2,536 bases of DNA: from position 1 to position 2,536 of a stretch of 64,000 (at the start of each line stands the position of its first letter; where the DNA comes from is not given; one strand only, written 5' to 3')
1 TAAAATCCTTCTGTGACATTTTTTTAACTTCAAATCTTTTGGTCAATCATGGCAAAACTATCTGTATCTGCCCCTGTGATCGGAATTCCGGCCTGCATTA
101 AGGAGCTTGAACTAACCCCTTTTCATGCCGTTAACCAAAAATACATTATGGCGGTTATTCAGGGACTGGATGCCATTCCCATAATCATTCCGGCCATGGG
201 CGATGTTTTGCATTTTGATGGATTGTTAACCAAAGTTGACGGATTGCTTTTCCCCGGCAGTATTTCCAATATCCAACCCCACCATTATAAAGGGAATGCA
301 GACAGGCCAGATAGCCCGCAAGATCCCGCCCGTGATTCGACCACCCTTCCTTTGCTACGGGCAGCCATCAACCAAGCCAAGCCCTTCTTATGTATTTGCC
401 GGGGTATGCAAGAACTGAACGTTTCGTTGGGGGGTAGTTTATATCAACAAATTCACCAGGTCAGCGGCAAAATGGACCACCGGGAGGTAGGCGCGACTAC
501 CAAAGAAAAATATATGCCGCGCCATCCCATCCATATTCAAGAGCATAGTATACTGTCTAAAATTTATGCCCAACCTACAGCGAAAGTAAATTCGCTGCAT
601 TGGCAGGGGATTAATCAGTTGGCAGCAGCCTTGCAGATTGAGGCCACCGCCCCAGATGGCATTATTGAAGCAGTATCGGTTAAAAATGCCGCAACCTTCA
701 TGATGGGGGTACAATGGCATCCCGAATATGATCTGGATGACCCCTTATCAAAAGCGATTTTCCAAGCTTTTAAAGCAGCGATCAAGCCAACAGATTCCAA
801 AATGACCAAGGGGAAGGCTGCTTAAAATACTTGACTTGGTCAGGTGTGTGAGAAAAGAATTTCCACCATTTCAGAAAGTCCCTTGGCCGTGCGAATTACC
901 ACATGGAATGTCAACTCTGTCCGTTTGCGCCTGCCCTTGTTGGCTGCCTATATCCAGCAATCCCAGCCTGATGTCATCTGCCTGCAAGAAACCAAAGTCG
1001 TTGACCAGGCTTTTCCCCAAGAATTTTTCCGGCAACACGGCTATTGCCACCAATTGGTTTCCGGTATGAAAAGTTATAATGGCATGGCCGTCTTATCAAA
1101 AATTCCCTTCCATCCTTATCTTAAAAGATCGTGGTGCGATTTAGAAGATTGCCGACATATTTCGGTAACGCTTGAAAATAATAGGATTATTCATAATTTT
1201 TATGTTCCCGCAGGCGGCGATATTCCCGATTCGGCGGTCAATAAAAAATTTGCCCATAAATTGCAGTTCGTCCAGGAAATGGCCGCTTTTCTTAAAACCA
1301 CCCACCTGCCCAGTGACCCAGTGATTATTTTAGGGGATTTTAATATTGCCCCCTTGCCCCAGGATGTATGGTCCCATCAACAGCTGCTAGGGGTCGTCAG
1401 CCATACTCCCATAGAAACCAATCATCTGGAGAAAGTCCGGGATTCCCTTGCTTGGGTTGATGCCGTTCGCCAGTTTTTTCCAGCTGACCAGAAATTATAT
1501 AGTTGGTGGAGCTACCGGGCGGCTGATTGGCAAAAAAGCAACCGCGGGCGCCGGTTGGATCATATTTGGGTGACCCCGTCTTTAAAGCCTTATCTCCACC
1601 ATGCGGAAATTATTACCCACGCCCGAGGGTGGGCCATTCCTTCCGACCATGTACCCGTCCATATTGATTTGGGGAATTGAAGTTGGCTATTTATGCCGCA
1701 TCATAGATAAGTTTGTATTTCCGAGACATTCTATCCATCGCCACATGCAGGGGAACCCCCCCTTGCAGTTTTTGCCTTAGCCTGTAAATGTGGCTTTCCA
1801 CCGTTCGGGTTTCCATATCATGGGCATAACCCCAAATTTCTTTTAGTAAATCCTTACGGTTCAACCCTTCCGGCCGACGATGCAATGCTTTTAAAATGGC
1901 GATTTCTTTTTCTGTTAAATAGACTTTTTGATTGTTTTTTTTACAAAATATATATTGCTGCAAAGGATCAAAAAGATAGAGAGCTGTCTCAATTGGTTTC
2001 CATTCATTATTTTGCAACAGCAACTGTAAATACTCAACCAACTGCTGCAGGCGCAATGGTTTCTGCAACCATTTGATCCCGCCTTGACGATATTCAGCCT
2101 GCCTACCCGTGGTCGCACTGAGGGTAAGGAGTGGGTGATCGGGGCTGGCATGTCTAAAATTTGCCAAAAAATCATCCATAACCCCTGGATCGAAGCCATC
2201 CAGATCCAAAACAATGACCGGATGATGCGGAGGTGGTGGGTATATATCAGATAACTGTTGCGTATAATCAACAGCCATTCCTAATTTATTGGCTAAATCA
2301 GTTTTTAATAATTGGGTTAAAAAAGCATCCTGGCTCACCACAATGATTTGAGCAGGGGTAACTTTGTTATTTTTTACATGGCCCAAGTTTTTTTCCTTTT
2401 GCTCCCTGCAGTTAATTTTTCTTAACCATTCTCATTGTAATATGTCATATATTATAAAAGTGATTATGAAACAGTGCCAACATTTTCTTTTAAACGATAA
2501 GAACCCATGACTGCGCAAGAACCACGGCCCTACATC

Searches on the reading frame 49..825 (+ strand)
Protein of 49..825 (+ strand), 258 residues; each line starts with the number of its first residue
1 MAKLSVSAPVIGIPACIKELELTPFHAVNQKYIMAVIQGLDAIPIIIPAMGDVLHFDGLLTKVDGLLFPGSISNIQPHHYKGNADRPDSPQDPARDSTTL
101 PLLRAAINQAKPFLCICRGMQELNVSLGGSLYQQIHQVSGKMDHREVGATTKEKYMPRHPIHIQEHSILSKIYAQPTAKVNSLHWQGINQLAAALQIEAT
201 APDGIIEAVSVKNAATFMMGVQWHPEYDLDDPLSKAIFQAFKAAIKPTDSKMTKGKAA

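Call 37: search_protein_families(library=ncbifam, max_evalue=1e-8, proteins=[window:49-825:+])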
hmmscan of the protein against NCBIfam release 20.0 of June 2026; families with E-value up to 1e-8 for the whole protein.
window:49-825:+ (258 aa): 2 families
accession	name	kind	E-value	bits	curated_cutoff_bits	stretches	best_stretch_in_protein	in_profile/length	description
NF008471.0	PRK11366.1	equivalog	1.6e-53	181.7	266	1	7-247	6-246/254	gamma-glutamyl-gamma-aminobutyrate hydrolase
NF045546.1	GCDPHdlase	equivalog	1e-10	42.1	250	0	160-243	118-196/198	gamma-glutamyl-CDP-amidate hydrolase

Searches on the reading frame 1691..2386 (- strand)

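Call 37: search_protein_families(library=ncbifam, max_evalue=1e-8, proteins=[window:1691-2386:-])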
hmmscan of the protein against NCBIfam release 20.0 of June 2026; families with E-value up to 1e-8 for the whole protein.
window:1691-2386:- (231 aa): 8 families
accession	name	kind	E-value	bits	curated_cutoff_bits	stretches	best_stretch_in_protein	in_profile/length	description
NF040689.1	MtrAB_MtrA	equivalog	1.2e-12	47.7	300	1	16-208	3-199/219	MtrAB system response regulator MtrA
NF007928.2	PRK10643.1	equivalog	5.4e-11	42.5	330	1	13-207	2-201/216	two-component system response regulator PmrA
TIGR01387.1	cztR_silR_copR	subfamily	3.7e-10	39.8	279.2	1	57-208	45-200/218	heavy metal response regulator transcription factor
NF053854.1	RespRegPhoBBctds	equivalog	8.7e-10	38.3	270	1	99-208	90-208/225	two-component system response regulator PhoB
NF045944.1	ResRegRpaBCyano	equivalog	1.9e-09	37.2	330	1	149-208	146-208/229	response regulator transcription factor RpaB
TIGR02154.1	PhoB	equivalog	2.2e-09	37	296.2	1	102-209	98-208/226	phosphate regulon transcriptional regulator PhoB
NF045914.1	RespRegNblR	equivalog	4.4e-09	36.3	300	1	12-208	7-207/228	response regulator transcription factor NblR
NF012023.0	PRK15479.1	equivalog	9.5e-09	35.1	337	0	36-210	24-203/224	transcriptional regulator TctD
